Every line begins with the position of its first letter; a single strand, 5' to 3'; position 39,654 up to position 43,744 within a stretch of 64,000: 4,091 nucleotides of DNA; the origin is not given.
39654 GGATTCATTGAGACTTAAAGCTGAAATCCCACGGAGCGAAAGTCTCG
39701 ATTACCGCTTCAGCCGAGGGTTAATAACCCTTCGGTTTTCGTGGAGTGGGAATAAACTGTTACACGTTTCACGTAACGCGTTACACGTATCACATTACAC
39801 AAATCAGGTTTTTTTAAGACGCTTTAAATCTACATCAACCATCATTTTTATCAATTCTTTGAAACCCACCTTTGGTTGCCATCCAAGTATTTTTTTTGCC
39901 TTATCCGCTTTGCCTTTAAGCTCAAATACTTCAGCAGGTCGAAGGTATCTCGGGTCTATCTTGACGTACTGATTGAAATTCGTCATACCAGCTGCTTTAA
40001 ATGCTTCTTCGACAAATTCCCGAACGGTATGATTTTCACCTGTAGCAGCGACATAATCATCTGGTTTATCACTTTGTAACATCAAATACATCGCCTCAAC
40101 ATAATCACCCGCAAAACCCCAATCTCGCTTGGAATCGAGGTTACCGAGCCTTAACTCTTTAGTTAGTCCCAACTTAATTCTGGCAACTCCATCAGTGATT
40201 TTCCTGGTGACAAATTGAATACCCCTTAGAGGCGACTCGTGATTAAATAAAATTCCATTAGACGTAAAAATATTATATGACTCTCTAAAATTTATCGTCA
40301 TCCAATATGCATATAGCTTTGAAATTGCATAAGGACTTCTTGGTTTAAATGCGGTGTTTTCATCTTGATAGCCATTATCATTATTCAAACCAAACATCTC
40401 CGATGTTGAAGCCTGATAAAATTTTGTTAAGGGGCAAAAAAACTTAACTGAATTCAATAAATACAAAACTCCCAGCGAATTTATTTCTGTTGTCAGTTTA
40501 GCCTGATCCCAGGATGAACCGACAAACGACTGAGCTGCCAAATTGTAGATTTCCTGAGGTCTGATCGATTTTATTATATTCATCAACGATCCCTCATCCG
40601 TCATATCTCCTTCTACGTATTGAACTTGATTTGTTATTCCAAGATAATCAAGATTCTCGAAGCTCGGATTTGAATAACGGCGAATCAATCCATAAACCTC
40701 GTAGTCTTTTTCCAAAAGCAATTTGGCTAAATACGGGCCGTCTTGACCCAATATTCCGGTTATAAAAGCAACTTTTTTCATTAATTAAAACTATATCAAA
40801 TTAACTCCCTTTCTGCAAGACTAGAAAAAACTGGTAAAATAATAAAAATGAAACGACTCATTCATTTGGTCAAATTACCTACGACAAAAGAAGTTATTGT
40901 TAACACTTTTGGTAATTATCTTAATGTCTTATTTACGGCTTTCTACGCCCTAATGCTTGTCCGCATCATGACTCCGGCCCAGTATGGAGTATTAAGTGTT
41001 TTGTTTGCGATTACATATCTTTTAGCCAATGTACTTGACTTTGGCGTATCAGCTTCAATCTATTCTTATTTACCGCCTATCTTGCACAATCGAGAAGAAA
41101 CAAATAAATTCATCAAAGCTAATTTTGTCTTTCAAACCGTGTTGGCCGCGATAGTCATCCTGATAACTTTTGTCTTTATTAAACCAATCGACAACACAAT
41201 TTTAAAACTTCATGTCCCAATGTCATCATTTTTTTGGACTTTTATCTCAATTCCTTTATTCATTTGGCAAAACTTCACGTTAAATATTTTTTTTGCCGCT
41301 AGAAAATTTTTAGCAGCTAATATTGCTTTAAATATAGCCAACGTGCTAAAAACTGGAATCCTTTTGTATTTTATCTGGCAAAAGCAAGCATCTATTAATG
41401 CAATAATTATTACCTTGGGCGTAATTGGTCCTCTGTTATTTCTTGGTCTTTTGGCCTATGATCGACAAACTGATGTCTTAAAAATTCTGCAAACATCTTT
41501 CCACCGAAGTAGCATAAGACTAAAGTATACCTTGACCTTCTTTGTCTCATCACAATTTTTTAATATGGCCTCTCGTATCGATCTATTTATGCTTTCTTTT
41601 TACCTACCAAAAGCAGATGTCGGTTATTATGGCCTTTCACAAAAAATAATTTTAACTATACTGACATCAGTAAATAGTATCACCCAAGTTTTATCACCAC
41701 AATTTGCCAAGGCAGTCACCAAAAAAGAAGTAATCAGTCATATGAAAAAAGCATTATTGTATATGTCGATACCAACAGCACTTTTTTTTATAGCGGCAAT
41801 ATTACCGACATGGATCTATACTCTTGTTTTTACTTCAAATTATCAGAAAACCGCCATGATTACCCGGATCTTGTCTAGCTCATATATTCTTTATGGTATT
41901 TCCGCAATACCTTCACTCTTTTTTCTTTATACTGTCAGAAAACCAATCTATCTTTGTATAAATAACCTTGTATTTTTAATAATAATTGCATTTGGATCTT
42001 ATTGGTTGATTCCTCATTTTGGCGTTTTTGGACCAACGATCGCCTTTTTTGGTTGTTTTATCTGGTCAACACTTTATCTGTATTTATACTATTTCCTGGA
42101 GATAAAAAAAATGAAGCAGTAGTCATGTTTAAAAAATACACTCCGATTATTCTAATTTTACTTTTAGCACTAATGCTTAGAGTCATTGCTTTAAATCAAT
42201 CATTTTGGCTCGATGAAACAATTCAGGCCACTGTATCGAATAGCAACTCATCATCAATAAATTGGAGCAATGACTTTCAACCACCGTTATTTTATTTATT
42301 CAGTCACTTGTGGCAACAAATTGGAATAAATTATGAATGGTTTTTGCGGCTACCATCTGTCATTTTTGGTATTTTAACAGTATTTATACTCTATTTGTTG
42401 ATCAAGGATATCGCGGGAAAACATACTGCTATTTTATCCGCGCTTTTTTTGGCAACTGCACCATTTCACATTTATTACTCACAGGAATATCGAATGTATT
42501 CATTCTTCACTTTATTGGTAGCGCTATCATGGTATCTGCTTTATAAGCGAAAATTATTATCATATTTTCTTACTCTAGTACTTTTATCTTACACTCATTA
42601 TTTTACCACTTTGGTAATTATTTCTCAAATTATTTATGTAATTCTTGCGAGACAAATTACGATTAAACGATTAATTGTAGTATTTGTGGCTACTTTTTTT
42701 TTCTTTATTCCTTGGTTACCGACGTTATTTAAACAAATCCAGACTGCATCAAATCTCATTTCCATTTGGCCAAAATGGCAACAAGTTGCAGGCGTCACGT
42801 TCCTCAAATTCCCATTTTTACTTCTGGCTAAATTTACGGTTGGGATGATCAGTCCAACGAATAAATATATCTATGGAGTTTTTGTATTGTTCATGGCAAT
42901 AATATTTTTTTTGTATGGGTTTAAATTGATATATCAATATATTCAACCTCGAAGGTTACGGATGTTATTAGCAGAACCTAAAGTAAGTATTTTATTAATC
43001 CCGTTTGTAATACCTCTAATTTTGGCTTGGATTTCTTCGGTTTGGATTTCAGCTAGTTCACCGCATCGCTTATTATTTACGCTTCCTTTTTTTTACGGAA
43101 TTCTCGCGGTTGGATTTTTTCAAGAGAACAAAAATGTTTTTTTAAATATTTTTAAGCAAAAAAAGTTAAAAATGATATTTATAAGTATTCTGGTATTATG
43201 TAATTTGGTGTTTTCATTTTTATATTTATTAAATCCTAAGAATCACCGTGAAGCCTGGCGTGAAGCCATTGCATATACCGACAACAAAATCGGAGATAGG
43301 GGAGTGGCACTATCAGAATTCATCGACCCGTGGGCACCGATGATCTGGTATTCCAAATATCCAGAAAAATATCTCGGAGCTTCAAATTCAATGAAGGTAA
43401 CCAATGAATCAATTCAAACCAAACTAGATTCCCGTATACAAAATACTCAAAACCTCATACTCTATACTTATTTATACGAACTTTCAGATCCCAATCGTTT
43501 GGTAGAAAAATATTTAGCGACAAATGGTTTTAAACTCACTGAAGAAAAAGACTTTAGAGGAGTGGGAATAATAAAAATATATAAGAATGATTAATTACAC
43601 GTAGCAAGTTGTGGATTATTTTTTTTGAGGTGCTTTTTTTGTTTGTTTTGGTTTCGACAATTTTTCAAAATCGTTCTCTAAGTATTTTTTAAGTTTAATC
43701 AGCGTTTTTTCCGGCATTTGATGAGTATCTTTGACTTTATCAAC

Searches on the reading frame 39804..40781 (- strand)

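Call 46: search_protein_families(library=pfam, proteins=[window:39804-40781:-], max_evalue=0.001)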
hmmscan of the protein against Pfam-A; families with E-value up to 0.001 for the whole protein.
window:39804-40781:- (325 aa): 3 families
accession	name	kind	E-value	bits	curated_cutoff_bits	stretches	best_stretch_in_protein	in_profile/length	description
PF16363.11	GDP_Man_Dehyd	-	1.7e-120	402.9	27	1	6-314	1-332/332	GDP-mannose 4,6 dehydratase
PF01370.27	Epimerase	-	1.8e-57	195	20.9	1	6-245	2-239/240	NAD dependent epimerase/dehydratase family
PF04321.23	RmlD_sub_bind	-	2.9e-07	30.3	27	1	6-156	4-130/287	RmlD substrate binding domain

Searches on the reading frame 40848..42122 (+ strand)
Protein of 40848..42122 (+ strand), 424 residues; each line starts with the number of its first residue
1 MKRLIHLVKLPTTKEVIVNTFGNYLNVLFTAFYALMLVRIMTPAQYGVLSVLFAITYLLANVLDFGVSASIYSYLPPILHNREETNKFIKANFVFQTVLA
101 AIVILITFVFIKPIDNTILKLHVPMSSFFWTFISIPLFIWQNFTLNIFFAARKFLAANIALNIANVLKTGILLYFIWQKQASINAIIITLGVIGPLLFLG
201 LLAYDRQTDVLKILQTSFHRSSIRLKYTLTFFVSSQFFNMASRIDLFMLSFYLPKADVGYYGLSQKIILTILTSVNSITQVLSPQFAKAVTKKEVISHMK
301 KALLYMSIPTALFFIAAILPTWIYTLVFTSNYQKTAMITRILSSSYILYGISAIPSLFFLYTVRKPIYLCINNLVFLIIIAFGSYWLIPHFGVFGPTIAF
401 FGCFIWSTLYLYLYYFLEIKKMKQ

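Call 46: search_protein_families(library=pfam, proteins=[window:40848-42122:+], max_evalue=0.001)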
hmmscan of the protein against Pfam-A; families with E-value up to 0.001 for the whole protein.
window:40848-42122:+ (424 aa): 2 families
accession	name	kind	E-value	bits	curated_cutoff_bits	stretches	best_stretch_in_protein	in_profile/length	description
PF01943.22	Polysacc_synt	-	5.8e-14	52.6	28.2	1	13-289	2-273/274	Polysaccharide biosynthesis protein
PF13440.11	Polysacc_synt_3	-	1.9e-07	31.1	23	1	37-335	2-291/293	Polysaccharide biosynthesis protein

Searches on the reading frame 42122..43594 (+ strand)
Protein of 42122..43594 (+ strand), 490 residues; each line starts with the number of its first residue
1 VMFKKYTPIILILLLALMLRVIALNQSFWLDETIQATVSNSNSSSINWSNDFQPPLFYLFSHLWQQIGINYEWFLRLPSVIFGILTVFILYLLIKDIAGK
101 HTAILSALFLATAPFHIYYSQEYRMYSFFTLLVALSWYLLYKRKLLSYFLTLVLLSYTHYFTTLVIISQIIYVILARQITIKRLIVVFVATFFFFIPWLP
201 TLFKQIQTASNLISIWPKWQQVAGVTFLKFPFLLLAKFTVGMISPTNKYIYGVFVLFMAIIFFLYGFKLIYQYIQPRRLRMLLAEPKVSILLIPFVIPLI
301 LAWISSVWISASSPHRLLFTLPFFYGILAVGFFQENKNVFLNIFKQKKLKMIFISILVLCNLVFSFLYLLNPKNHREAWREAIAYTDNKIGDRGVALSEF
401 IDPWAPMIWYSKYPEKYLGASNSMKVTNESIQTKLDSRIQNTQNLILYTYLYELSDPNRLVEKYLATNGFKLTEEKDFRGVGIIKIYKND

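Call 46: search_protein_families(library=pfam, proteins=[window:42122-43594:+], max_evalue=0.001)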
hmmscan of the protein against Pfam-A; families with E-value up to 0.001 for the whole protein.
window:42122-43594:+ (490 aa): 1 family
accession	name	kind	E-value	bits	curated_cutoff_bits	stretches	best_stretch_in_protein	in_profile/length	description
PF13231.12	PMT_2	-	1.3e-09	38.9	26.1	1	53-198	2-157/160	Dolichyl-phosphate-mannose-protein mannosyltransferase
